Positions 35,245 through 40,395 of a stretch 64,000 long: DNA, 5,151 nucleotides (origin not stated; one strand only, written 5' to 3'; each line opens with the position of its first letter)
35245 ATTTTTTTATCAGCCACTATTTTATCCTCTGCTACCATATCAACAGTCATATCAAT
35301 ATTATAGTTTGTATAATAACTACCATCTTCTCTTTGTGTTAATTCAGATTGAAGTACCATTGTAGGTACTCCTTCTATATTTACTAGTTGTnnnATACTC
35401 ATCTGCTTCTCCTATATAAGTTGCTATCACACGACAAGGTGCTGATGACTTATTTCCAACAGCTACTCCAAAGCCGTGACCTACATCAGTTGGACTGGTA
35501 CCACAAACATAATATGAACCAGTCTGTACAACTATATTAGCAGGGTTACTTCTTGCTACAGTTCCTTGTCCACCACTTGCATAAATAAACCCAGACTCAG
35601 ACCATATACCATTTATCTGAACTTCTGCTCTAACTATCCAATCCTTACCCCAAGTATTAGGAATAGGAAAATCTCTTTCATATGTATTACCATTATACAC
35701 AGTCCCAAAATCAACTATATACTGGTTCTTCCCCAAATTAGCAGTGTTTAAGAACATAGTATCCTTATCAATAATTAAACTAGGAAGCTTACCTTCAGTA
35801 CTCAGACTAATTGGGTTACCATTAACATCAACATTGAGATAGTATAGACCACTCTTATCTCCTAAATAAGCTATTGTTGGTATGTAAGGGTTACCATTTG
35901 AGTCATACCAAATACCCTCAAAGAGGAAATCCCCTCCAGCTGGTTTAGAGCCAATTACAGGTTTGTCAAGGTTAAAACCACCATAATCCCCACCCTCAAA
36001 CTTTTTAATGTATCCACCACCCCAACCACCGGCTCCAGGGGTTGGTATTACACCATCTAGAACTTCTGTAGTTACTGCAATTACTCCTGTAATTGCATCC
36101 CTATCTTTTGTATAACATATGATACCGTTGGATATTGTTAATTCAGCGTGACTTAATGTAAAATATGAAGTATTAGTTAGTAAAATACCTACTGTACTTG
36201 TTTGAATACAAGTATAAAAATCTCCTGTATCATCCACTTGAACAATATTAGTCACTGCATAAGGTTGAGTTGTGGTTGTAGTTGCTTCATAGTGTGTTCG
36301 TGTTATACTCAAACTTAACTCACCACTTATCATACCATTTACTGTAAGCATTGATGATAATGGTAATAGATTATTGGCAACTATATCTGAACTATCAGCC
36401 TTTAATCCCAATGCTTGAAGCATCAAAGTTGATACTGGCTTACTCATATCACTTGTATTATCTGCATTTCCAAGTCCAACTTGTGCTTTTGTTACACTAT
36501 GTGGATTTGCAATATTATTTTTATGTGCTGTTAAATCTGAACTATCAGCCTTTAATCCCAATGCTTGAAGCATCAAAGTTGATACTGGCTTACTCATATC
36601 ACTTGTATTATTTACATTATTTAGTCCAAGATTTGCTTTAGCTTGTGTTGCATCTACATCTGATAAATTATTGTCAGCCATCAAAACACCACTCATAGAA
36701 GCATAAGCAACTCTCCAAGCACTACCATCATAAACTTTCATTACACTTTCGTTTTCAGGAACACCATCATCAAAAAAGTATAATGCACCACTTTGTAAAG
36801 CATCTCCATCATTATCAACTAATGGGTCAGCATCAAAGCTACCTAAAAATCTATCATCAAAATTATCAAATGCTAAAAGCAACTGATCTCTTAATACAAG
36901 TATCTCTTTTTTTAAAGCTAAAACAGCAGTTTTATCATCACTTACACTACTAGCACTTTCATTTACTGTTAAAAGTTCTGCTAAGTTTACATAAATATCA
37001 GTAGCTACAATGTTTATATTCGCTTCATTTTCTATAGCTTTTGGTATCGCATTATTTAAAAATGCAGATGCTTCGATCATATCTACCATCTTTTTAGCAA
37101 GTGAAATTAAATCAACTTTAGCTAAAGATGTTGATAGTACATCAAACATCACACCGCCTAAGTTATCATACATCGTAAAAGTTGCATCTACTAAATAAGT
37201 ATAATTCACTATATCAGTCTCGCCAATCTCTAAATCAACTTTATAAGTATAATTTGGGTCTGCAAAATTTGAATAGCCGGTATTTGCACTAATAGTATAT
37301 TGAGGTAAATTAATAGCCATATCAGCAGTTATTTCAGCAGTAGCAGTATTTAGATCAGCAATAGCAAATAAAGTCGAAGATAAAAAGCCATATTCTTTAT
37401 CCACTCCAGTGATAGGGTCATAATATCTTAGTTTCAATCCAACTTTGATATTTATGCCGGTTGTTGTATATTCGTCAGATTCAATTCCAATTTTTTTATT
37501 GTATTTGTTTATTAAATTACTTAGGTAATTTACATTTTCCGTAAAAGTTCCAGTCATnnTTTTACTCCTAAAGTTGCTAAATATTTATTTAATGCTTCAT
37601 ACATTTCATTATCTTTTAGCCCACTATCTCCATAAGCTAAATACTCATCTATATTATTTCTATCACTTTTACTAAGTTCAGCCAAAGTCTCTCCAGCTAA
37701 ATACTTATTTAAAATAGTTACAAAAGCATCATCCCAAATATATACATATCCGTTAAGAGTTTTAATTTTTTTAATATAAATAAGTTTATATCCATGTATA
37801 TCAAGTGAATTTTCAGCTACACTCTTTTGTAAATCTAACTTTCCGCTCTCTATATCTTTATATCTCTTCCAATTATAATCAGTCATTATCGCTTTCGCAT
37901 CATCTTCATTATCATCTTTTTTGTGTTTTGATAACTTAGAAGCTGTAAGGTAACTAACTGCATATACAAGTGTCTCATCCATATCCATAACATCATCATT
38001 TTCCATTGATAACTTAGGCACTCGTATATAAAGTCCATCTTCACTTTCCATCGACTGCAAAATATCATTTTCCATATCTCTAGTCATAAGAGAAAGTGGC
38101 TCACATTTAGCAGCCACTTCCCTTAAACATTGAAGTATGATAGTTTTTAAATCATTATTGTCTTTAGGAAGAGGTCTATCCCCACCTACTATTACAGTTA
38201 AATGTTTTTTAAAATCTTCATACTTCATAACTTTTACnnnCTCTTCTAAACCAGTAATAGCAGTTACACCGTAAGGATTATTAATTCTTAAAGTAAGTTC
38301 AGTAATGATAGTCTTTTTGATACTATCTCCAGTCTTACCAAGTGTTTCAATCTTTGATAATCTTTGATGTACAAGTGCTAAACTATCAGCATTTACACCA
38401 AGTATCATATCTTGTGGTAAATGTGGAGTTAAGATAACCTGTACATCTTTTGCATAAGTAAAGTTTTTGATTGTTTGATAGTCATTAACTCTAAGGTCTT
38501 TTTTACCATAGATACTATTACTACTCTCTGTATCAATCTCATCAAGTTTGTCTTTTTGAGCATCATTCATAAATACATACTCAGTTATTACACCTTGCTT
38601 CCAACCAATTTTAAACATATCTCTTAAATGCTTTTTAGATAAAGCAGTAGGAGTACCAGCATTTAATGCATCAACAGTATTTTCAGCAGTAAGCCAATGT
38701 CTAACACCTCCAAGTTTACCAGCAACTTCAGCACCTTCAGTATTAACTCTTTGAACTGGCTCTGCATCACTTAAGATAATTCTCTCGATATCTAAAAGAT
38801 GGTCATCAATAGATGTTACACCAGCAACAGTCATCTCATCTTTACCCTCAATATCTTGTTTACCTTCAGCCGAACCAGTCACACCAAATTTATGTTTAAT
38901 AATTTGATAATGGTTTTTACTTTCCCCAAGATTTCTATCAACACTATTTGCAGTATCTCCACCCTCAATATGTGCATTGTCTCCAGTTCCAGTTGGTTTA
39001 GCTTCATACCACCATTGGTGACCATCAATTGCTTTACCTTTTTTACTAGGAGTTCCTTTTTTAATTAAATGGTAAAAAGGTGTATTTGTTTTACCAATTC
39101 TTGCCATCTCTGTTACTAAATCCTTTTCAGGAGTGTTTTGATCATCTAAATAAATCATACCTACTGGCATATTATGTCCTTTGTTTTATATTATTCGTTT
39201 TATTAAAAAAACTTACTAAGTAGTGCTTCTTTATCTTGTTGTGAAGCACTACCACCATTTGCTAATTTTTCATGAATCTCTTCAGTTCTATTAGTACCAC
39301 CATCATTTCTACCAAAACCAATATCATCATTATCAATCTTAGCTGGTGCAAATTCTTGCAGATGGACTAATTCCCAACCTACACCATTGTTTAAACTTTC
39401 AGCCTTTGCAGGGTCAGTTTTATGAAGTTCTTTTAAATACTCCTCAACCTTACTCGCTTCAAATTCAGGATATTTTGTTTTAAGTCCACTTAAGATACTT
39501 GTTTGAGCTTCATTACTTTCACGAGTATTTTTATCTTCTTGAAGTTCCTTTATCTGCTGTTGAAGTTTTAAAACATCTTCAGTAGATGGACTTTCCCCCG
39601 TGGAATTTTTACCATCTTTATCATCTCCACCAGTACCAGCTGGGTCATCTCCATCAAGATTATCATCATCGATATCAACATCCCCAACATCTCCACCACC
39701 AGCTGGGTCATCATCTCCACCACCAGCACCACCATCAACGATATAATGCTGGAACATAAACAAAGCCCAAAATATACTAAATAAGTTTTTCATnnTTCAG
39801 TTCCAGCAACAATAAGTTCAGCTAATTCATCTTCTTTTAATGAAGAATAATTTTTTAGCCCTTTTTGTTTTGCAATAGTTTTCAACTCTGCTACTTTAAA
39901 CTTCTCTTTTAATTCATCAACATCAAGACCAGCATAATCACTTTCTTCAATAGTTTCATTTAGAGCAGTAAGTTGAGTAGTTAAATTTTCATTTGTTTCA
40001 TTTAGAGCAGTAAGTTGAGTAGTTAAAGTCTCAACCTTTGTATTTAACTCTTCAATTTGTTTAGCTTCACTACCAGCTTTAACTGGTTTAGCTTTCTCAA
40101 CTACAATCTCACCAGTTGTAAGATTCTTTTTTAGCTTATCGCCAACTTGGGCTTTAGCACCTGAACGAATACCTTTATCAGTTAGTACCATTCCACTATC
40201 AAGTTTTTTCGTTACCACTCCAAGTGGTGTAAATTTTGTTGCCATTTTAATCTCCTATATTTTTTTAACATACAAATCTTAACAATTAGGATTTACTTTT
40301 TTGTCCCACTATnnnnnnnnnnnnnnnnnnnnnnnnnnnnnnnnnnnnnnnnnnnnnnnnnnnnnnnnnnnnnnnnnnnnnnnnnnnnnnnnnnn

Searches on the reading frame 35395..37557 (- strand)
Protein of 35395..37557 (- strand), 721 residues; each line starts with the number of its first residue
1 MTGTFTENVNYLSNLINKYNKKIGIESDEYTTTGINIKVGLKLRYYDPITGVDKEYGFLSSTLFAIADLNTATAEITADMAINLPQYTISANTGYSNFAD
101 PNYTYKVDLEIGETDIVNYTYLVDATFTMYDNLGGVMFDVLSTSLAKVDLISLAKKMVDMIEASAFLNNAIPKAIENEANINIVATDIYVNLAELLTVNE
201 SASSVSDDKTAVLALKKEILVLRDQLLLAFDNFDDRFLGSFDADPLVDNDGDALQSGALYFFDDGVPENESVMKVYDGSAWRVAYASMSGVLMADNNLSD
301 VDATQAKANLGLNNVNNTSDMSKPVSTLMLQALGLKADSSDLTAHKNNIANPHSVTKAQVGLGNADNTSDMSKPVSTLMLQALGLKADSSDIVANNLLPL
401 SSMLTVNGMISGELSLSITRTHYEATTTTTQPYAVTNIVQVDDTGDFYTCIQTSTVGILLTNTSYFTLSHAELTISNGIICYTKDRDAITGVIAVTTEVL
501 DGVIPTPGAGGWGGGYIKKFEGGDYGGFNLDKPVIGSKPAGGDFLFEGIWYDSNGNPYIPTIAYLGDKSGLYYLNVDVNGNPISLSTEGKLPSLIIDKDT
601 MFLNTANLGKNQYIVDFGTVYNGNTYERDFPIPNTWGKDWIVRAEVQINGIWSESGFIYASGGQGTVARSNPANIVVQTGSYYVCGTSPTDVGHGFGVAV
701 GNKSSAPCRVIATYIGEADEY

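Call 13: search_protein_families(library=phrogs, proteins=[window:35395-37557:-], max_evalue=0.001)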
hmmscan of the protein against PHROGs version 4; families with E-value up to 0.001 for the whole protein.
window:35395-37557:- (721 aa): 26 families (the best 25 are shown)
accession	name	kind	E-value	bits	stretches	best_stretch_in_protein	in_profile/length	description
phrog_29482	-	unknown function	2e-24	87.3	1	196-316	174-290/477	-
phrog_38707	-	unknown function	2.4e-14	53.9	2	354-452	403-500/675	-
phrog_38418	-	unknown function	2.2e-13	50.9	2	347-418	280-346/472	-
phrog_35419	-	tail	1.1e-12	48.9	2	349-394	169-214/414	tail fiber protein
phrog_24919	-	tail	1.9e-12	47.8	1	303-391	66-150/402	tail fiber protein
phrog_22284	-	tail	1.4e-11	44.2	1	123-318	567-756/1236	tail fiber protein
phrog_33513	-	unknown function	3.1e-11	42.9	2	356-393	552-589/1042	-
phrog_5207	-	unknown function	2.4e-10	40.5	2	355-393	469-507/689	-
phrog_38058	-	tail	1.9e-09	37.3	1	229-370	465-604/708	tail fiber protein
phrog_24819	-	unknown function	5.2e-09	35.7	1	287-383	50-135/823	-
phrog_13892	-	tail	5.4e-09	36.6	1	351-388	559-596/676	minor tail protein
phrog_25620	-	tail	1.1e-08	35.7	1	336-373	215-252/348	tail collar fiber protein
phrog_23595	-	tail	2.5e-08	34.3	0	355-396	344-386/440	minor tail protein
phrog_8780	-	tail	2.7e-08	33.5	1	356-391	427-462/755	minor tail protein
phrog_7449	-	unknown function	1.1e-07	31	0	304-339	439-474/1714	-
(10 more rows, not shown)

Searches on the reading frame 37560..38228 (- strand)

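Call 13: search_protein_families(library=phrogs, proteins=[window:37560-38228:-], max_evalue=0.001)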
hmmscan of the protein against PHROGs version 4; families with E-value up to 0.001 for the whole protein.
window:37560-38228:- (223 aa): 1 family
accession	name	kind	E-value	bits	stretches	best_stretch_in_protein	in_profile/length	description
phrog_9292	-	unknown function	0.00014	23.2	1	6-127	6-128/134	-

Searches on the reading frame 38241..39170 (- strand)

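Call 13: search_protein_families(library=phrogs, proteins=[window:38241-39170:-], max_evalue=0.001)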
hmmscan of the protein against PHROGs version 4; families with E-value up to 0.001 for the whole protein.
window:38241-39170:- (310 aa): 1 family
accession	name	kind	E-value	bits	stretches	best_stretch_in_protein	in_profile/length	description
phrog_1328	-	head and packaging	5.9e-37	129.1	1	10-309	16-307/583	major head protein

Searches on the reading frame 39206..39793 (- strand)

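Call 88: search_protein_families(library=pfam, proteins=[window:39206-39793:-], max_evalue=0.1)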
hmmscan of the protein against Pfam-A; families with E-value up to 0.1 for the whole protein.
window:39206-39793:- (196 aa): 2 families
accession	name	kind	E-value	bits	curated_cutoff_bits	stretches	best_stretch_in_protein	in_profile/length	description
PF16494.10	Na_Ca_ex_C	-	0.017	16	25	1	60-121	41-97/137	C-terminal extension of sodium/calcium exchanger domain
PF04890.18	DUF648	-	0.035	14.3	29.7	1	76-127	206-255/287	Family of unknown function (DUF648)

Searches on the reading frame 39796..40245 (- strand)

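Call 88: search_protein_families(library=pfam, proteins=[window:39796-40245:-], max_evalue=0.1)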
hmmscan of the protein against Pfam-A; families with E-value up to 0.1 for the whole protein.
window:39796-40245:- (150 aa): 15 families
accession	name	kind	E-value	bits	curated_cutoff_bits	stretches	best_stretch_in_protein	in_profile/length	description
PF07498.18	Rho_N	-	0.0001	22.7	24.9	1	114-145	3-34/43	Rho termination factor, N-terminal domain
PF18953.6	SAP_new25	-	0.00098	19.1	26.3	0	119-145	11-35/51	SAP domain-containing new25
PF23203.1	KIF21A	-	0.002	18.3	28.5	1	65-127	58-120/161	KIF21A-like domain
PF02037.33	SAP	-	0.011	15.8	23.9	1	114-131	3-20/37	SAP domain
PF14854.11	LURAP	-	0.015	15.6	25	1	56-101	6-51/118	Leucine rich adaptor protein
PF05377.16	FlaC_arch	-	0.02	15.8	27.8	1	64-100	2-38/55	Flagella accessory protein C (FlaC)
PF08653.15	DASH_Dam1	-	0.022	15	26.6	1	62-90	3-31/56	DASH complex subunit Dam1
PF05531.17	NPV_P10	-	0.023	15.6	29.8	0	63-100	12-52/75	Nucleopolyhedrovirus P10 protein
PF14282.11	FlxA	-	0.04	14.5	26.3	1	58-101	13-56/101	FlxA-like protein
PF08614.16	ATG16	-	0.046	14.3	33.7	1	52-102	64-114/200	Autophagy protein 16 (ATG16)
PF10473.14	CENP-F_leu_zip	-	0.051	14.1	34.5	1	49-112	47-109/140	Leucine-rich repeats of kinetochore protein Cenp-F/LEK1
PF25566.1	RIMB1_N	-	0.057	13.7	28.5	0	60-127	3-59/129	RIMB1-like, N-terminal domain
PF04012.17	PspA_IM30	-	0.068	13.2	33.9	1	61-101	90-130/220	PspA/IM30 family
PF18210.6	Knl1_RWD_C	-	0.07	13.7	27.8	1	66-118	1-52/151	Knl1 RWD C-terminal domain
PF00170.26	bZIP_1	-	0.075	13.6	27.6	1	62-96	26-60/64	bZIP transcription factor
